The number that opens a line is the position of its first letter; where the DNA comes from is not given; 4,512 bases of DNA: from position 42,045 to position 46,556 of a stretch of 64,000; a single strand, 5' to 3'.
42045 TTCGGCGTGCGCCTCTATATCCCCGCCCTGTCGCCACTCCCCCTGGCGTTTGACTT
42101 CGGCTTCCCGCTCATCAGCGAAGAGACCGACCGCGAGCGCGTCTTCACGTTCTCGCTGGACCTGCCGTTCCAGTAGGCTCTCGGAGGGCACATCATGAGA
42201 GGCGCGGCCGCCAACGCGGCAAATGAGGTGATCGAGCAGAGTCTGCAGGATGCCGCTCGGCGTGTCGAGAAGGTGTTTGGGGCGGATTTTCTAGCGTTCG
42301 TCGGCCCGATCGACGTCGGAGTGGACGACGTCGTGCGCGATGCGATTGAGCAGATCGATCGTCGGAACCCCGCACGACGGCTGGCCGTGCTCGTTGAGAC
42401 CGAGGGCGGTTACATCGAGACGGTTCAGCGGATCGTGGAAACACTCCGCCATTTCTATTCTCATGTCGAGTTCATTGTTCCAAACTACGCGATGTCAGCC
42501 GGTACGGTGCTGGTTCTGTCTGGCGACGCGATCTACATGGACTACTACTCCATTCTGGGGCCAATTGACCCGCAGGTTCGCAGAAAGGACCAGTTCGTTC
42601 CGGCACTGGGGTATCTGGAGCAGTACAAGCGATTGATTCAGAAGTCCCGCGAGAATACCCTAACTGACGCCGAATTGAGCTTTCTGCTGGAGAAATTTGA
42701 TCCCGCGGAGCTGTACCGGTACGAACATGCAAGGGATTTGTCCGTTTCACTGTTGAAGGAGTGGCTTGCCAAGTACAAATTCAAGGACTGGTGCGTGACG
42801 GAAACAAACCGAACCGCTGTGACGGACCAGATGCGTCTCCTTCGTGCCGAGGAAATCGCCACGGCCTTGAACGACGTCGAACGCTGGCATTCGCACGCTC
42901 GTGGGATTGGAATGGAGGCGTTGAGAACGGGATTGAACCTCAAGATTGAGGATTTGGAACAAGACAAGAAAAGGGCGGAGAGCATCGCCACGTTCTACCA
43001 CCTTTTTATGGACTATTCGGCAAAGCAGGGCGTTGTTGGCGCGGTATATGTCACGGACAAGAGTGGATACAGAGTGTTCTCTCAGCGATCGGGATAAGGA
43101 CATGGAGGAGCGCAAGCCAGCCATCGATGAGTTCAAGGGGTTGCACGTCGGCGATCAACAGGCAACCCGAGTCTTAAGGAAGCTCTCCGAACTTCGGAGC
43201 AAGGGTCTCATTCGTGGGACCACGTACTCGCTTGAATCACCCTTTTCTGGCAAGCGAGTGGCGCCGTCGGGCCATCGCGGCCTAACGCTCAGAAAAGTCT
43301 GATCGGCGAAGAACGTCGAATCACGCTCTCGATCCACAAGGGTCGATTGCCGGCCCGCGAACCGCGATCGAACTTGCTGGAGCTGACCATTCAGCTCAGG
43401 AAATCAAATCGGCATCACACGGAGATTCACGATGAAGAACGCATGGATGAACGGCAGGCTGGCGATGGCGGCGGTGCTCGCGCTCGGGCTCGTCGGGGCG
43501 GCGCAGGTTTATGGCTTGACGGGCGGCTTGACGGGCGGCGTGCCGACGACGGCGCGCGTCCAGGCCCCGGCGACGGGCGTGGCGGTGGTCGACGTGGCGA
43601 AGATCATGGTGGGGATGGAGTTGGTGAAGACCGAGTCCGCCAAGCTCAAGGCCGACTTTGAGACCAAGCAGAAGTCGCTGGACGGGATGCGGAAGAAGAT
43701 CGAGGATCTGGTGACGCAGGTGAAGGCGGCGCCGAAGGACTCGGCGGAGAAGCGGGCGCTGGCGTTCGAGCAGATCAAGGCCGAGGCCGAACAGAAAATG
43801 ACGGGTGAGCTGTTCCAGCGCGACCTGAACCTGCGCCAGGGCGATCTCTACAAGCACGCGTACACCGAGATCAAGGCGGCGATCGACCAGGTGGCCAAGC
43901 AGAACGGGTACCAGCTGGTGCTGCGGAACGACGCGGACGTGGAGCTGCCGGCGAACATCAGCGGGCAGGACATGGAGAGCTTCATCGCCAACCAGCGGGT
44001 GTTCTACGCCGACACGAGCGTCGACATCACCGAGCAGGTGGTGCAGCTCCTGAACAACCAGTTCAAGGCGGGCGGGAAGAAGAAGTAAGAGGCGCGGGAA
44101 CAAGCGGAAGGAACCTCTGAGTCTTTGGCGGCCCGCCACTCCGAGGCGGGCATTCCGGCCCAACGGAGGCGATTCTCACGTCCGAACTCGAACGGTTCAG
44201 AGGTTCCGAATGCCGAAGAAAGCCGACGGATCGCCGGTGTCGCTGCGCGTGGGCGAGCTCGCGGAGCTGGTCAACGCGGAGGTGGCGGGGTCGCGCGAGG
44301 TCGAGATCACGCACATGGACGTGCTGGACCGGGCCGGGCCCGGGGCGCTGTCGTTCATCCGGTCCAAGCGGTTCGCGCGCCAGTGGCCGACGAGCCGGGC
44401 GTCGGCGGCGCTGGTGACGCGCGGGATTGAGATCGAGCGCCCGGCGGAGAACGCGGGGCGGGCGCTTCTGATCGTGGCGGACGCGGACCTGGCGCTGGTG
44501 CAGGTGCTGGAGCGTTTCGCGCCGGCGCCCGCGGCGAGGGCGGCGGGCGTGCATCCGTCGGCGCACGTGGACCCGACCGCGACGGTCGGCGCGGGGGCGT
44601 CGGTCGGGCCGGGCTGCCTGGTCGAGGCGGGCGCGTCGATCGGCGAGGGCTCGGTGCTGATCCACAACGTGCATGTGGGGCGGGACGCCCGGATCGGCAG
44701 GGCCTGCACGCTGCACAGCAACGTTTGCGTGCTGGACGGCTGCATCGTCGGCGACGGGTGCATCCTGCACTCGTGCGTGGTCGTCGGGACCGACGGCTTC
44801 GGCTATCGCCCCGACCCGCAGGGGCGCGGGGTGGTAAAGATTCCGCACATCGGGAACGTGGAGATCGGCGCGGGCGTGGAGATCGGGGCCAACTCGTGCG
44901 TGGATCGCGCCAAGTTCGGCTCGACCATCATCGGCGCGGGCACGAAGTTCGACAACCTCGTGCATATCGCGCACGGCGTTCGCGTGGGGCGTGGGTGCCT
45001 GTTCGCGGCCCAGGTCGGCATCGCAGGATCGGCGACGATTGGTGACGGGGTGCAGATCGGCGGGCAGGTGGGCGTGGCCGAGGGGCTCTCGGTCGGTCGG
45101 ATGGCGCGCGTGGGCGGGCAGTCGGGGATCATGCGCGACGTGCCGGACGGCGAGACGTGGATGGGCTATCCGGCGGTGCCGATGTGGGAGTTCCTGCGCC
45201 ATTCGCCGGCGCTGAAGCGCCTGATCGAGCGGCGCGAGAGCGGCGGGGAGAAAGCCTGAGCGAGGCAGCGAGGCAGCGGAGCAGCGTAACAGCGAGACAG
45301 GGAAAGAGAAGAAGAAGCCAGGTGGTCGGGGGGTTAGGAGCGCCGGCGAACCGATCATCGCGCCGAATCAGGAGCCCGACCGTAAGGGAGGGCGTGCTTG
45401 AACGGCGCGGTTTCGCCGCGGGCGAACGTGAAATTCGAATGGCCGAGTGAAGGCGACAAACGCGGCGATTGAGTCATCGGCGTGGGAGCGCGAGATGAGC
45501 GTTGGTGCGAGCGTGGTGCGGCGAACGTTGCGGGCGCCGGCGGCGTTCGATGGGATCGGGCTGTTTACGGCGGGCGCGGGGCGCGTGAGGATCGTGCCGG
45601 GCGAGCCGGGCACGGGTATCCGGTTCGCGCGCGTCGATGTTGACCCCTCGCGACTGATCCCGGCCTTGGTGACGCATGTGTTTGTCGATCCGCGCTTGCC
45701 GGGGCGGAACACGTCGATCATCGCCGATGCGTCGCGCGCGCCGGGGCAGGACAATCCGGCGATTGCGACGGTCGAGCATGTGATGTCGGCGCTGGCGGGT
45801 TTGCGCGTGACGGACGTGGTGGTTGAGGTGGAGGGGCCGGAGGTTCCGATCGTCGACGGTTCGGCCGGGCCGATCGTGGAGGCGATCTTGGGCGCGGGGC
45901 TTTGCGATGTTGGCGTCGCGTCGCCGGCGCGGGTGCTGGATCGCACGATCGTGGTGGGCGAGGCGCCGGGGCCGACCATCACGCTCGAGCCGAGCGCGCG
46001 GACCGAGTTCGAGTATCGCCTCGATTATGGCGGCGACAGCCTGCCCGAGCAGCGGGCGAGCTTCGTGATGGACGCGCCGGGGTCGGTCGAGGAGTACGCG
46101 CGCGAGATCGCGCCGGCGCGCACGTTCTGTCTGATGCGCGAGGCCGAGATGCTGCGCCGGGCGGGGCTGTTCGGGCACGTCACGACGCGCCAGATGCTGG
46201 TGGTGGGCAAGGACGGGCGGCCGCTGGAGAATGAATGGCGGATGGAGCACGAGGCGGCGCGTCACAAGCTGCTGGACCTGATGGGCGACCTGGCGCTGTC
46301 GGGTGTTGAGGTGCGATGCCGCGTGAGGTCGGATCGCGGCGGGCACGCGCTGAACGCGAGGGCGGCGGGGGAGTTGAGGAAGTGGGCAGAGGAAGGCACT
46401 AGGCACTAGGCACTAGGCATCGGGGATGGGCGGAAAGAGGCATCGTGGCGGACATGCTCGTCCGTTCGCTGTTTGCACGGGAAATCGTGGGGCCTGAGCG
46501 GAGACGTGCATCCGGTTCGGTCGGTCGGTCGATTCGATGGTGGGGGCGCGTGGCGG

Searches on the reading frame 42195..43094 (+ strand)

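Call 104: search_protein_families(library=pfam, proteins=[window:42195-43094:+], max_evalue=0.001)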
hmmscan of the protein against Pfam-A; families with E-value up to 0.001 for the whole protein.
window:42195-43094:+ (300 aa): 3 families
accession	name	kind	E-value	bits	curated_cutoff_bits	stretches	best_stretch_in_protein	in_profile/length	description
PF01972.22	SDH_protease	-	2.7e-14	53.3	31.3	1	62-155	93-183/286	ClpP-like SDH-type serine proteinase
PF25145.1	NfeD1b_N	-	1.8e-06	28.1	40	1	39-122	11-93/189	NfeD1b, N-terminal domain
PF00574.28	CLP_protease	-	3.4e-05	24.2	20.2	1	31-111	17-97/182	Clp protease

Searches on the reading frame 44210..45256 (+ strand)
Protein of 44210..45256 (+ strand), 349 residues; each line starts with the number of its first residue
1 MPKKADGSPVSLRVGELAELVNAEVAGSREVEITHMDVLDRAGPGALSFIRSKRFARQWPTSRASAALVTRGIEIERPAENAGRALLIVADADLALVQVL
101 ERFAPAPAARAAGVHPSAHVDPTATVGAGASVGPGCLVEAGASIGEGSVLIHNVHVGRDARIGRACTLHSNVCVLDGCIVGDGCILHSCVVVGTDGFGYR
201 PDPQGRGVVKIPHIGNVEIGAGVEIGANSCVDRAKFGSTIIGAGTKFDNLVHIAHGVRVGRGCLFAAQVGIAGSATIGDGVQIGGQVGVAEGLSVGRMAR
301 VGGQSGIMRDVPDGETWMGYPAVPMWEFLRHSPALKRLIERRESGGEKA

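Call 104: search_protein_families(library=pfam, proteins=[window:44210-45256:+], max_evalue=0.001)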
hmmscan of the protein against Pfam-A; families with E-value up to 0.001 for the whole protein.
window:44210-45256:+ (349 aa): 5 families
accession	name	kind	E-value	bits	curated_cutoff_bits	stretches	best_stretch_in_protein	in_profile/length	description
PF00132.30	Hexapep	-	7.1e-26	89.2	27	3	159-193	1-35/36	Bacterial transferase hexapeptide (six repeats)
PF04613.19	LpxD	-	5.6e-13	49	30.8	1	31-101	2-69/70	UDP-3-O-[3-hydroxymyristoyl] glucosamine N-acyltransferase, LpxD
PF25084.1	LbH_EIF2B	-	5.2e-11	42.9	54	1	126-193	12-100/105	EIF2B subunit epsilon LbH domain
PF25087.1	GMPPB_C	-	0.00011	22.3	39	0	151-192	2-43/110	GMPPB C-terminal domain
PF24894.1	Hexapep_GlmU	-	0.00018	22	23.3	0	132-181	37-84/104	GlmU-like, C-terminal hexapeptide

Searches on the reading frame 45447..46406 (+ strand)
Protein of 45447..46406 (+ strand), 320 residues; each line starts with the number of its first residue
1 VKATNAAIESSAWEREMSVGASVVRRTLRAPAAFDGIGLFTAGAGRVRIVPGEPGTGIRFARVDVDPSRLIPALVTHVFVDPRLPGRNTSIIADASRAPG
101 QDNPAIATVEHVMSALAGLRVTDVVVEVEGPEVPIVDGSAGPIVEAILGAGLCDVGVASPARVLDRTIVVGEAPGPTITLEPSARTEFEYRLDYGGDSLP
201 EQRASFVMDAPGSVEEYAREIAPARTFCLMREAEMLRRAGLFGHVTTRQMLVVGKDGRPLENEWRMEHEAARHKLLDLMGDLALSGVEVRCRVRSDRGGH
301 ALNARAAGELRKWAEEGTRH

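Call 104: search_protein_families(library=pfam, proteins=[window:45447-46406:+], max_evalue=0.001)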
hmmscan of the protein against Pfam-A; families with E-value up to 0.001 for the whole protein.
window:45447-46406:+ (320 aa): 1 family
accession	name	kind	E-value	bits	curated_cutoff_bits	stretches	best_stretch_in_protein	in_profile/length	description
PF03331.19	LpxC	-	4.6e-62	210.4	27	1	25-310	1-266/268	UDP-3-O-acyl N-acetylglycosamine deacetylase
